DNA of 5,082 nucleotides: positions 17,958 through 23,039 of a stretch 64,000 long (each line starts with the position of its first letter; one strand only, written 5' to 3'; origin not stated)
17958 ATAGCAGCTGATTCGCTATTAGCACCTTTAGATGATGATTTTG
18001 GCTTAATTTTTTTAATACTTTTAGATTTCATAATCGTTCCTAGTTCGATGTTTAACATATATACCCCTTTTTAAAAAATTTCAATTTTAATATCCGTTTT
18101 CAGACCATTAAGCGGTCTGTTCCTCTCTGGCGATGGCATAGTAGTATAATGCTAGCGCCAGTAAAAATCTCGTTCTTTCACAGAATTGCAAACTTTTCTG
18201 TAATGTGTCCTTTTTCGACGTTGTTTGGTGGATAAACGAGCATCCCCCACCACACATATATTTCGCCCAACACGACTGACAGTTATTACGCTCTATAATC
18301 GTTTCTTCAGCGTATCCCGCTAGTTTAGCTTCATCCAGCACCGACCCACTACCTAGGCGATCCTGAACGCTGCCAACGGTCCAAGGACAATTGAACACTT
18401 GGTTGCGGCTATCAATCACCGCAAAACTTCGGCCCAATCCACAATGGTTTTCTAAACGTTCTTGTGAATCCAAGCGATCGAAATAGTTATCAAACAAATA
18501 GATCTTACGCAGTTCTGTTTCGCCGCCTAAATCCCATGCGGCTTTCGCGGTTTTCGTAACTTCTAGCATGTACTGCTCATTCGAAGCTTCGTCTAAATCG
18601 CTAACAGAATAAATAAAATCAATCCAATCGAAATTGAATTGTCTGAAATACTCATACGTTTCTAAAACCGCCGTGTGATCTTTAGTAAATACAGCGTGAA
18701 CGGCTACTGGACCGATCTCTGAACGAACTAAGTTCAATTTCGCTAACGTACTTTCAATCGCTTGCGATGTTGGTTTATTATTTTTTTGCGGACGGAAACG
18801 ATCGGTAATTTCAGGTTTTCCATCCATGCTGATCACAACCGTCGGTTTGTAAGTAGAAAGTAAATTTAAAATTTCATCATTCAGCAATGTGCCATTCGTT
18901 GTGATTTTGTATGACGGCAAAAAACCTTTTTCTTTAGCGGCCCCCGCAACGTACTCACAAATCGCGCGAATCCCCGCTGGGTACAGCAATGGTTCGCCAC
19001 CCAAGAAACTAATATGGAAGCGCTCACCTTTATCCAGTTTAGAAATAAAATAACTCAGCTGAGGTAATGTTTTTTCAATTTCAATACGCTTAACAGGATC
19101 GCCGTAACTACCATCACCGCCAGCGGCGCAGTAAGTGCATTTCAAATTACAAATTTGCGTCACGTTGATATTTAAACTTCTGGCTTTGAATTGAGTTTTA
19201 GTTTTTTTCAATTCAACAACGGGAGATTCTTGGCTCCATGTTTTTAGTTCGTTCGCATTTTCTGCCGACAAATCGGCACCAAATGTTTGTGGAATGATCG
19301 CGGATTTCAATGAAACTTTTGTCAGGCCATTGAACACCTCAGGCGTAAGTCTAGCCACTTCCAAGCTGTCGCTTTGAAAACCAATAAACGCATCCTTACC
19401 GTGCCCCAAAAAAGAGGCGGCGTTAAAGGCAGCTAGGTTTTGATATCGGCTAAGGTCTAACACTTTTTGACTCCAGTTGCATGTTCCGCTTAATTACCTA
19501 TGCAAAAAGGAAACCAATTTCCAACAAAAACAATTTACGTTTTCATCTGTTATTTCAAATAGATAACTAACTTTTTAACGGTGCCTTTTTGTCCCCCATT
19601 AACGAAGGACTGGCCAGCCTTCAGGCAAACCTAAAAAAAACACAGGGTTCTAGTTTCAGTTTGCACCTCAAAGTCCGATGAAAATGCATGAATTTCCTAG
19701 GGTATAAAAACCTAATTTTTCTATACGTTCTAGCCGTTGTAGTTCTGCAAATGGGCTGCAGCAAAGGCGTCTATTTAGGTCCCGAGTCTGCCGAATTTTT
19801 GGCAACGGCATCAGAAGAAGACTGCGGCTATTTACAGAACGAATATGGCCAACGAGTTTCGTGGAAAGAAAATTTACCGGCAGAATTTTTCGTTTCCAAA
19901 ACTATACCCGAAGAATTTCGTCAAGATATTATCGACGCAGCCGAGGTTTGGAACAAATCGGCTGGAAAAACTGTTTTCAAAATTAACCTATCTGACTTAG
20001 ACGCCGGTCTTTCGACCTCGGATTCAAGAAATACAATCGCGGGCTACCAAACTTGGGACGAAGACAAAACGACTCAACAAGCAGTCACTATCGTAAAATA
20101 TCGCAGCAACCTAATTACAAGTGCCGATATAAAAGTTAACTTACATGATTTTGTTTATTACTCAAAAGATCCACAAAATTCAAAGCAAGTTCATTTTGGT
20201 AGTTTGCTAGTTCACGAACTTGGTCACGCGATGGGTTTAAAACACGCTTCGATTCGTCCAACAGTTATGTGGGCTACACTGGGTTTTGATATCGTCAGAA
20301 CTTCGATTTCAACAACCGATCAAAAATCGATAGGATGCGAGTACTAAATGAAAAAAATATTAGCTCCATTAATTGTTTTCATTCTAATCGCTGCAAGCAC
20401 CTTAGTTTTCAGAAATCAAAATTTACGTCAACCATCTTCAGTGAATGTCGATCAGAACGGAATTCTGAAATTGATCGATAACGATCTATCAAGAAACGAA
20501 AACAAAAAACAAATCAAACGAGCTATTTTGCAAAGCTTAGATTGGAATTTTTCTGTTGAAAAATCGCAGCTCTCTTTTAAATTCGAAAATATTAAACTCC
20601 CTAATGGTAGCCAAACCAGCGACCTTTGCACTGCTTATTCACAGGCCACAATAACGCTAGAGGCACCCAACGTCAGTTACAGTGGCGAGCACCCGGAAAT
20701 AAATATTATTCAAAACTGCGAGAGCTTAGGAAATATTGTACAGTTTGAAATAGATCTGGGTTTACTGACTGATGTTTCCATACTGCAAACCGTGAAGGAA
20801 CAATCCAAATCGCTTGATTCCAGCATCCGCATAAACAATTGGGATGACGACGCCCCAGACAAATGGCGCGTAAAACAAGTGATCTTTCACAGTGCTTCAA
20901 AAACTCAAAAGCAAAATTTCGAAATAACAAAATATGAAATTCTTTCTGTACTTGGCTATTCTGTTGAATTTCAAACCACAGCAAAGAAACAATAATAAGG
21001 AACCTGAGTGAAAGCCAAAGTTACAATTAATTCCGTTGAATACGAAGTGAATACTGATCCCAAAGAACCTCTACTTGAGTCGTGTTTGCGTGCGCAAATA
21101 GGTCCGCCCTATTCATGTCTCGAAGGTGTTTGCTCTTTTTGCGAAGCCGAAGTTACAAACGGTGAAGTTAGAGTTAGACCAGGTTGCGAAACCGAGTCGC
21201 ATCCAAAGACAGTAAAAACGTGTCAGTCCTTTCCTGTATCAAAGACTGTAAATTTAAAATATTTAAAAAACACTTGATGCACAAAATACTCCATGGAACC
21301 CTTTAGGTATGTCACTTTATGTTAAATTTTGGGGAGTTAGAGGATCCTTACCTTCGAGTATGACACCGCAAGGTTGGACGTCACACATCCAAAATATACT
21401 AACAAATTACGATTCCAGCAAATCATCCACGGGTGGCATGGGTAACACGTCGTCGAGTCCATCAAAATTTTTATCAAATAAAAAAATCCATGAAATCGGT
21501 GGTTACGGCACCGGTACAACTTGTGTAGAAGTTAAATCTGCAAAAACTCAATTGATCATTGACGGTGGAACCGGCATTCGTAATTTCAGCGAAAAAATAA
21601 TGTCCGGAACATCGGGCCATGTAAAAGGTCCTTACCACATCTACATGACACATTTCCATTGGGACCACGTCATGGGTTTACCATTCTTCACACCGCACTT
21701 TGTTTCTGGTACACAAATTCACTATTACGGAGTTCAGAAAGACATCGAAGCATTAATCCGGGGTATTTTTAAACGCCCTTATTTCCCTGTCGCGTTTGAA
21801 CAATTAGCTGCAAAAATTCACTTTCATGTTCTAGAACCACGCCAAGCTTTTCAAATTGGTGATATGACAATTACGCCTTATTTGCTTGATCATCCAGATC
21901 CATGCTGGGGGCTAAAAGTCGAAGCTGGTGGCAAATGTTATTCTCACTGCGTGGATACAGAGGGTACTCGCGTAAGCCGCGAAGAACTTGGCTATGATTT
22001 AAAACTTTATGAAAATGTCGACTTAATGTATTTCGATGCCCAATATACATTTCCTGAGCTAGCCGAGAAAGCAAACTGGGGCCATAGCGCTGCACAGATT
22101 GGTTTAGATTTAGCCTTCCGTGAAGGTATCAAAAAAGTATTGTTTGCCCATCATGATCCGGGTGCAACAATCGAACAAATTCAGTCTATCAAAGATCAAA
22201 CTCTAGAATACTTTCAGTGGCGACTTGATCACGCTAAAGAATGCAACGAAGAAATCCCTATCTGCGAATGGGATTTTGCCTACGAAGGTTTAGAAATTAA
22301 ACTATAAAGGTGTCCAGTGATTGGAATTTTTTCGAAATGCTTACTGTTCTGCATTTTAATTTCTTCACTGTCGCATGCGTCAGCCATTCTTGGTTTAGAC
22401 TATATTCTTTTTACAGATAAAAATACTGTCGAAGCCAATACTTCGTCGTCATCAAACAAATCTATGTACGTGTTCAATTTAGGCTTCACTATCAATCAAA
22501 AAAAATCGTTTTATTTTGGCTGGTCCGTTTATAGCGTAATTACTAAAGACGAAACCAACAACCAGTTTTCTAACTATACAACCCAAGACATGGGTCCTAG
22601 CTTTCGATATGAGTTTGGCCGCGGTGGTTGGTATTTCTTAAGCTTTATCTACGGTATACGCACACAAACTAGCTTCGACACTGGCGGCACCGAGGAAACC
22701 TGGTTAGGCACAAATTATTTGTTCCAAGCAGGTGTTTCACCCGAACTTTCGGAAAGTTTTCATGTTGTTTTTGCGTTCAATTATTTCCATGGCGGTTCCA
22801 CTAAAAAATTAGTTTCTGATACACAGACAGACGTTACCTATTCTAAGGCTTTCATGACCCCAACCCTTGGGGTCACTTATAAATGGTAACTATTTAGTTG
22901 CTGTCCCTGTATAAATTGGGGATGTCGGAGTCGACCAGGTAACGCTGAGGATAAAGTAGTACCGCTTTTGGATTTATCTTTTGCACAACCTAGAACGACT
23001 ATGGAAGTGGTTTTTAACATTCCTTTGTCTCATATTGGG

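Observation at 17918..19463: Hidden short ORF ending in C-L-P-I-R (minimal sulfatase formylglycine motif) next to an anSME-like radical SAM/SPASM enzyme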

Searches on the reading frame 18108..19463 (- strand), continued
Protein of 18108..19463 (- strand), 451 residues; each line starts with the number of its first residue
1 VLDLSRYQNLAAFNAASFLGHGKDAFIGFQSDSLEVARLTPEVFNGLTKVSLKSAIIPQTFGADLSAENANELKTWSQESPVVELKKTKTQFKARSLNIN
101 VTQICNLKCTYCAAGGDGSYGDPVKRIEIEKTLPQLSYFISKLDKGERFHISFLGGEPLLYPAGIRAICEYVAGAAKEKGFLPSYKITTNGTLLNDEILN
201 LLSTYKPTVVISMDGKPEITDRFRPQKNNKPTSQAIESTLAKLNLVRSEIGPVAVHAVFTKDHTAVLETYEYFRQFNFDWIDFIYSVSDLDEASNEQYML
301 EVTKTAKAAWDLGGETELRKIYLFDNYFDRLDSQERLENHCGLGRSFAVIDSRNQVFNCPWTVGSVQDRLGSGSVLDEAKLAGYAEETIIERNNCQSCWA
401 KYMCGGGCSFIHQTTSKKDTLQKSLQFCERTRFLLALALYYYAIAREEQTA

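Call 44: fold_search(model_id=the predicted structure, library=pdb)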
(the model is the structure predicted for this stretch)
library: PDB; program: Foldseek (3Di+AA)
matches with E <= 10: 1560; with E <= 0.001: 70
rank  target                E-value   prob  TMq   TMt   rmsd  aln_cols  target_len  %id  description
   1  5wgg_A                2.1e-20  1.00  0.76  0.78   3.9       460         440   21  Structural Insights into Thioether Bond Formation in the Biosynthesis of Sactipeptides (released 2017-07-26)
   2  5why_B                3.3e-20  1.00  0.73  0.78   4.1       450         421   20  Structural Insights into Thioether Bond Formation in the Biosynthesis of Sactipeptides (released 2017-07-26)
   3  5why_A                1.7e-18  1.00  0.70  0.76   5.8       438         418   21  Structural Insights into Thioether Bond Formation in the Biosynthesis of Sactipeptides (released 2017-07-26)
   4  4k37_B                1.4e-16  1.00  0.61  0.74   4.5       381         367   20  Native anSMEcpe with bound AdoMet (released 2013-05-08)
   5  4k38_A                1.5e-16  1.00  0.62  0.74   4.4       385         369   20  Native anSMEcpe with bound AdoMet and Kp18Cys peptide (released 2013-05-08)
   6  4k36_A                1.6e-16  1.00  0.63  0.74   4.3       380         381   19  His6 tagged anSMEcpe with bound AdoMet (released 2013-05-08)
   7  4k39_A                4.2e-16  1.00  0.62  0.76   4.2       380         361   20  Native anSMEcpe with bound AdoMet and Cp18Cys peptide (released 2013-05-08)
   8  4k37_A                5.9e-16  1.00  0.59  0.72   4.8       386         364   21  Native anSMEcpe with bound AdoMet (released 2013-05-08)
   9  4k36_B                1.8e-15  1.00  0.60  0.73   4.5       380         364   21  His6 tagged anSMEcpe with bound AdoMet (released 2013-05-08)
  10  4k38_B                2.1e-15  1.00  0.62  0.76   4.0       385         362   19  Native anSMEcpe with bound AdoMet and Kp18Cys peptide (released 2013-05-08)
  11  9gm3_C                8.3e-15  1.00  0.62  0.74   4.6       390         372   22  Crystal structure of the complex formed between the radical SAM protein ChlB and the leader region of its precursor su (released 2025-06-25)
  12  4k39_B                1.9e-14  1.00  0.60  0.73   4.6       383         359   21  Native anSMEcpe with bound AdoMet and Cp18Cys peptide (released 2013-05-08)
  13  9gmc_A                2.4e-14  1.00  0.63  0.74   4.5       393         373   21  Crystal structure of the complex formed between the radical SAM protein ChlB and the R3A mutant of ChlA (released 2025-06-25)
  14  9gmc_C                2.7e-14  1.00  0.61  0.73   4.7       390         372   21  Crystal structure of the complex formed between the radical SAM protein ChlB and the R3A mutant of ChlA (released 2025-06-25)
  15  9gm3_A                3.6e-14  1.00  0.61  0.72   4.9       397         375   20  Crystal structure of the complex formed between the radical SAM protein ChlB and the leader region of its precursor su (released 2025-06-25)
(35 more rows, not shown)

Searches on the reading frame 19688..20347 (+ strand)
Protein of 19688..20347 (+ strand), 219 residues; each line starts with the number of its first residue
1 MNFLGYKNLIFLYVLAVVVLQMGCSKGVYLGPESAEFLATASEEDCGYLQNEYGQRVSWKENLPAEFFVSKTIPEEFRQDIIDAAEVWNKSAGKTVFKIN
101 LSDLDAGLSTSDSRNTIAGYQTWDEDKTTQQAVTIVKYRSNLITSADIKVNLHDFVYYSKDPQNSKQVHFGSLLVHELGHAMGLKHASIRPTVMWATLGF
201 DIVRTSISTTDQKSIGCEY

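Call 3: search_protein_families(library=ncbifam, proteins=[window:19688-20347:+], max_evalue=0.01)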
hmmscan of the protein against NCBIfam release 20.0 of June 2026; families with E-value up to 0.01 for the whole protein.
window:19688-20347:+ (219 aa): 4 families
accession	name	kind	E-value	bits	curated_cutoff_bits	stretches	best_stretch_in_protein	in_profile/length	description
NF041905.1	MXAN_2677_2678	equivalog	2.2e-07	30.2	250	1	119-199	123-213/283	myxosortase-dependent metalloprotease, MXAN_2677/MXAN_2678 family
NF038122.1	metallo_LGF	subfamily_domain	8.5e-05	22.7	80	1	109-184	76-157/274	NF038122 family metalloprotease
NF033823.0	archmetzin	subfamily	0.00068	19.6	145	1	157-196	109-148/170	archaemetzincin family Zn-dependent metalloprotease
NF051884.1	ProteaseSapA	equivalog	0.0068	15.1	1200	1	146-188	139-179/644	protease SapA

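Call 4: search_protein_families(library=pfam, proteins=[window:19688-20347:+], max_evalue=0.01)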
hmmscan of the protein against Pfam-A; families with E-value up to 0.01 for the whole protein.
window:19688-20347:+ (219 aa): 1 family
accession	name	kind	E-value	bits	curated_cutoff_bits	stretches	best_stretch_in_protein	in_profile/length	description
PF00413.30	Peptidase_M10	-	6.9e-08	33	24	1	83-215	91-154/159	Matrixin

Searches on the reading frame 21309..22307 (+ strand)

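Call 13: search_protein_families(library=pfam, proteins=[window:21309-22307:+], max_evalue=0.001)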
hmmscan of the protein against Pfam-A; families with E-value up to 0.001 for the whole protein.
window:21309-22307:+ (332 aa): 2 families
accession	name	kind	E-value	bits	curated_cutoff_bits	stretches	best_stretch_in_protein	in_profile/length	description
PF12706.13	Lactamase_B_2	-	1.1e-11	45.2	27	1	83-282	4-200/200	Beta-lactamase superfamily domain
PF00753.33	Lactamase_B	-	0.00016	22.1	22.7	1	68-132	4-68/196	Metallo-beta-lactamase superfamily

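Call 64: search_protein_families(library=ncbifam, proteins=[window:21309-22307:+], max_evalue=0.001)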
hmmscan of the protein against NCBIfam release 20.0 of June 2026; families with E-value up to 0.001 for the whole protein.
window:21309-22307:+ (332 aa): 6 families
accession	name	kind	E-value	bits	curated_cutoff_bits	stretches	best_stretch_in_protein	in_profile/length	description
NF000801.0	PRK00055.1-3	equivalog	1.7e-10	40.5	252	1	101-205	47-153/307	ribonuclease Z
TIGR02651.1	RNase_Z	equivalog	3.1e-10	39.6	292.95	1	73-206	21-149/302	ribonuclease Z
TIGR03307.1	PhnP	equivalog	1.6e-07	30.9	272.25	1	72-245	39-187/249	phosphonate metabolism protein PhnP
NF041851.1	cyc_nuc_deg_phdiest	equivalog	2.9e-06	26.8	400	1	81-291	31-230/253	cyclic nucleotide-degrading phosphodiesterase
NF000800.0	PRK00055.1-1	equivalog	7.4e-06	25.2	398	0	110-209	59-155/305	ribonuclease Z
NF002558.0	PRK02126.1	subfamily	0.0005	19.2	315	0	73-142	21-83/345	ribonuclease Z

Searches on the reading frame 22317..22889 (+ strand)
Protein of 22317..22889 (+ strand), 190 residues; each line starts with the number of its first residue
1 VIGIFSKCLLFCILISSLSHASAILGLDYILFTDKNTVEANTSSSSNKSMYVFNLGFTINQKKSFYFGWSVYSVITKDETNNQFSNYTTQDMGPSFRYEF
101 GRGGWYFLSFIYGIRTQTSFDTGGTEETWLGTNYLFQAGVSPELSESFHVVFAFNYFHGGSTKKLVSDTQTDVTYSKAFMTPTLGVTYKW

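Call 13: search_protein_families(library=pfam, proteins=[window:22317-22889:+], max_evalue=0.001)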
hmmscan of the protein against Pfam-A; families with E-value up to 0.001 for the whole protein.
window:22317-22889:+ (190 aa): 1 family
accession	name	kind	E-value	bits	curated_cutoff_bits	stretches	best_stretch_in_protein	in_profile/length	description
PF13505.12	OMP_b-brl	-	0.0004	21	28.7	1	37-172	32-161/175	Outer membrane protein beta-barrel domain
